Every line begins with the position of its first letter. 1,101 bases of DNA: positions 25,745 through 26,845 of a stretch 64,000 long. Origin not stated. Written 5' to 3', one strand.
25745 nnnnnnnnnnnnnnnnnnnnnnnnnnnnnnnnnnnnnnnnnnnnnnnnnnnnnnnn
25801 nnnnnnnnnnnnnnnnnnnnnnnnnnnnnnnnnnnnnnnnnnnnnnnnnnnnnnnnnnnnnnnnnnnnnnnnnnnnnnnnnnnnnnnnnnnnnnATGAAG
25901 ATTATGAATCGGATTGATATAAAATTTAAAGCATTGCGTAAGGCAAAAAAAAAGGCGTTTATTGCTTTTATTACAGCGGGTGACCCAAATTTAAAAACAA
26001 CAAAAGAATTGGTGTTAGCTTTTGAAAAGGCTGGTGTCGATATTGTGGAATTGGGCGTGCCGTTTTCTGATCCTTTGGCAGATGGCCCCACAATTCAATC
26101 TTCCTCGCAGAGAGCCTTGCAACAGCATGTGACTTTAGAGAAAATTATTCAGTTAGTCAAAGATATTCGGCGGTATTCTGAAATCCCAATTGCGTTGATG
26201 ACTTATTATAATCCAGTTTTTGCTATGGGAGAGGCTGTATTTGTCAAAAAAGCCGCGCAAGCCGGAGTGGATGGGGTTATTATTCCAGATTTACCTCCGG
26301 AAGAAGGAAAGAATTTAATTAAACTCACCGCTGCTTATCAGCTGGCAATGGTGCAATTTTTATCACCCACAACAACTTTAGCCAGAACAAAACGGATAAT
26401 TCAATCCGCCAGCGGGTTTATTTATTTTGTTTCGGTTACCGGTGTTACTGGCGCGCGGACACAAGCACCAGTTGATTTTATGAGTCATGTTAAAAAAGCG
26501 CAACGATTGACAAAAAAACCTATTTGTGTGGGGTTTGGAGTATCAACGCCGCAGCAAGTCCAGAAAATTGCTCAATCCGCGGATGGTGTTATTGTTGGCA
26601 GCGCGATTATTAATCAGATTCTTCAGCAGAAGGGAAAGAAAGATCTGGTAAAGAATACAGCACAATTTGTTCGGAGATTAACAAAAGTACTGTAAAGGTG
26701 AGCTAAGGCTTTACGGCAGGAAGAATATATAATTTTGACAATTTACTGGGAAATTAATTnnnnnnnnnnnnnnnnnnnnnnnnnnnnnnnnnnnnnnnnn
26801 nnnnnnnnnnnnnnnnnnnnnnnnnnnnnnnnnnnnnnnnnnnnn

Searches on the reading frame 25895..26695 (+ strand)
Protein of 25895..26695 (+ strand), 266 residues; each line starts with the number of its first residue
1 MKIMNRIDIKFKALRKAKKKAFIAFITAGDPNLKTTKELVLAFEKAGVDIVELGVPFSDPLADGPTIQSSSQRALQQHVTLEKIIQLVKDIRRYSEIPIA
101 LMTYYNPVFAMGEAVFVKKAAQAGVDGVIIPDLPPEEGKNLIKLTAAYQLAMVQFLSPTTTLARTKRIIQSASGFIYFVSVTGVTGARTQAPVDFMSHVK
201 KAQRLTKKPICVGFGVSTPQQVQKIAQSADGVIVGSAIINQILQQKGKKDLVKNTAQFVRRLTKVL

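Call 18: search_protein_families(library=pfam, proteins=[window:25895-26695:+], max_evalue=0.001)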
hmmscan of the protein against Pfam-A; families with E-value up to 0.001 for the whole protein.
window:25895-26695:+ (266 aa): 4 families
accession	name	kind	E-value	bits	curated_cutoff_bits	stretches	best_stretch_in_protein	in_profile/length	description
PF00290.26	Trp_syntA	-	1.9e-90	302.7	27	1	11-262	1-254/259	Tryptophan synthase alpha chain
PF03437.21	BtpA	-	3.2e-05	24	30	1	184-238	178-230/254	BtpA family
PF01884.23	PcrB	-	8.6e-05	22.5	23.9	0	192-242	167-215/226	PcrB family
PF00977.27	His_biosynth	-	0.00012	22.1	23.6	1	182-241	49-108/228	Histidine biosynthesis protein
